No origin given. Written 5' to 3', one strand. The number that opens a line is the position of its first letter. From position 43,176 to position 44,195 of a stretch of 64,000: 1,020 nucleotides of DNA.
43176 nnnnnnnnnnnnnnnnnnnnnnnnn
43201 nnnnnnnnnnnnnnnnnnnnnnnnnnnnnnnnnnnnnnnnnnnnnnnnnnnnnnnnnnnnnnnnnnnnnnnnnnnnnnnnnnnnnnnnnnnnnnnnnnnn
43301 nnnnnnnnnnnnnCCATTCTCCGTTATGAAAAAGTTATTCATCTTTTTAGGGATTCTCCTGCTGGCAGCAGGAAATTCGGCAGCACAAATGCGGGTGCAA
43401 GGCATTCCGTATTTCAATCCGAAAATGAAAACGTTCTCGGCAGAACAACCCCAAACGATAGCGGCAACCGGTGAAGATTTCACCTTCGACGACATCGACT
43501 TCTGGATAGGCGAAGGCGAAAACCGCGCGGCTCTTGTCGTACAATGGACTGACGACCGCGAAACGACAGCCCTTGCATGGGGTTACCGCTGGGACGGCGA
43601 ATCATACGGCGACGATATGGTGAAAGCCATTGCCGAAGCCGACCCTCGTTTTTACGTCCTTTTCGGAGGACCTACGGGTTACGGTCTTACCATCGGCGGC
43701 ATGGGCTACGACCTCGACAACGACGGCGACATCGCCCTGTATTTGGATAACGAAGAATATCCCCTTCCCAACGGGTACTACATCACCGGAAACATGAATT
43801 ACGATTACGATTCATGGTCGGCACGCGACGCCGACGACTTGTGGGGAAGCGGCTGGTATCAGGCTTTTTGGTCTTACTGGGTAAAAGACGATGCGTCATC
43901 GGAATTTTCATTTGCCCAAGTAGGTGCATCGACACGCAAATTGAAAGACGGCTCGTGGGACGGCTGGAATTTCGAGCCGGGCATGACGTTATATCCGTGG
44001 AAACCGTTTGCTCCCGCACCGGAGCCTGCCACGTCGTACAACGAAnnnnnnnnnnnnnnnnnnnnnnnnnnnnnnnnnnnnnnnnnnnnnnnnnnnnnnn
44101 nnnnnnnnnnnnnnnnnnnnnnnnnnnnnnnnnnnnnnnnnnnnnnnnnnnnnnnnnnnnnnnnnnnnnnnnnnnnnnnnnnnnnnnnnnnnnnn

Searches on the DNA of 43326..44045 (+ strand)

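Call 62: search_rna_families(sources=[L087, L088, L089, L090], threshold=gathering)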
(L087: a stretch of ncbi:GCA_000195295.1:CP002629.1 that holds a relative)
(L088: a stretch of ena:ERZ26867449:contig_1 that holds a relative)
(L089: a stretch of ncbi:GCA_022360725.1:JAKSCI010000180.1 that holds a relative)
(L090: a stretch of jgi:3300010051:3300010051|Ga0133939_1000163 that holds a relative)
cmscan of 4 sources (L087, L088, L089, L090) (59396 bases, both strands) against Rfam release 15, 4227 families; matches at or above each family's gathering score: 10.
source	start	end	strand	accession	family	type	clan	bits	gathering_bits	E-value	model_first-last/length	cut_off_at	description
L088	6325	6526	+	RF00174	Cobalamin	Cis-reg; riboswitch;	CL00101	108.4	31.5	3.1e-26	1-189/189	no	Cobalamin riboswitch aptamer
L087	8259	8393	+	RF00174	Cobalamin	Cis-reg; riboswitch;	CL00101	82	31.5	1.1e-18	45-169/189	no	Cobalamin riboswitch aptamer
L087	4803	4979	+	RF00174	Cobalamin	Cis-reg; riboswitch;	CL00101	79.4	31.5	5.8e-18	1-189/189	no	Cobalamin riboswitch aptamer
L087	2571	2747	+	RF00174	Cobalamin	Cis-reg; riboswitch;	CL00101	79.4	31.5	5.8e-18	1-189/189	no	Cobalamin riboswitch aptamer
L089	5861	6100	+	RF00174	Cobalamin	Cis-reg; riboswitch;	CL00101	78.1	31.5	1.4e-17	1-189/189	no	Cobalamin riboswitch aptamer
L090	5503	5777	+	RF00174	Cobalamin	Cis-reg; riboswitch;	CL00101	68.8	31.5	6.4e-15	1-189/189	no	Cobalamin riboswitch aptamer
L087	2923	2998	+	RF01051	c-di-GMP-I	Cis-reg; riboswitch;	CL00126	54.7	35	5.9e-08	1-87/87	no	c-di-GMP-I riboswitch aptamer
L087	5155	5230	+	RF01051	c-di-GMP-I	Cis-reg; riboswitch;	CL00126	53.9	35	9e-08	1-87/87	no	c-di-GMP-I riboswitch aptamer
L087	8600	8675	+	RF01051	c-di-GMP-I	Cis-reg; riboswitch;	CL00126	53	35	1.4e-07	1-87/87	no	c-di-GMP-I riboswitch aptamer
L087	2169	2247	+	RF01051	c-di-GMP-I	Cis-reg; riboswitch;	CL00126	38.3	35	0.00059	1-87/87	no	c-di-GMP-I riboswitch aptamer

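Call 85: search_rna_families(sources=[L091, L092, L093, L094], threshold=gathering)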
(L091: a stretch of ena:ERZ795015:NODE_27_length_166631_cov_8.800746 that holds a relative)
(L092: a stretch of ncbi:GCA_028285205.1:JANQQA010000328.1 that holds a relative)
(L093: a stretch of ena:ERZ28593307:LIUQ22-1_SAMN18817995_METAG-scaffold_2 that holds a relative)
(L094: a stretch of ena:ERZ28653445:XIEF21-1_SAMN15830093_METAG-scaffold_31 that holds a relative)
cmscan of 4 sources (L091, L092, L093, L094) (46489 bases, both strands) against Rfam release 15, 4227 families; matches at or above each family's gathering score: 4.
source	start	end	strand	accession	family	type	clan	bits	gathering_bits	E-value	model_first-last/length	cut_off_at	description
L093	5715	5894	+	RF00174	Cobalamin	Cis-reg; riboswitch;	CL00101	120.3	31.5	9.4e-30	1-189/189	no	Cobalamin riboswitch aptamer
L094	5714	5893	+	RF00174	Cobalamin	Cis-reg; riboswitch;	CL00101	117.8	31.5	5e-29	1-189/189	no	Cobalamin riboswitch aptamer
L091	5649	5861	+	RF00174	Cobalamin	Cis-reg; riboswitch;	CL00101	67.3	31.5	1.4e-14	1-189/189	no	Cobalamin riboswitch aptamer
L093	10899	10969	-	RF00005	tRNA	Gene; tRNA;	CL00001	59.6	29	1.6e-10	1-71/71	no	tRNA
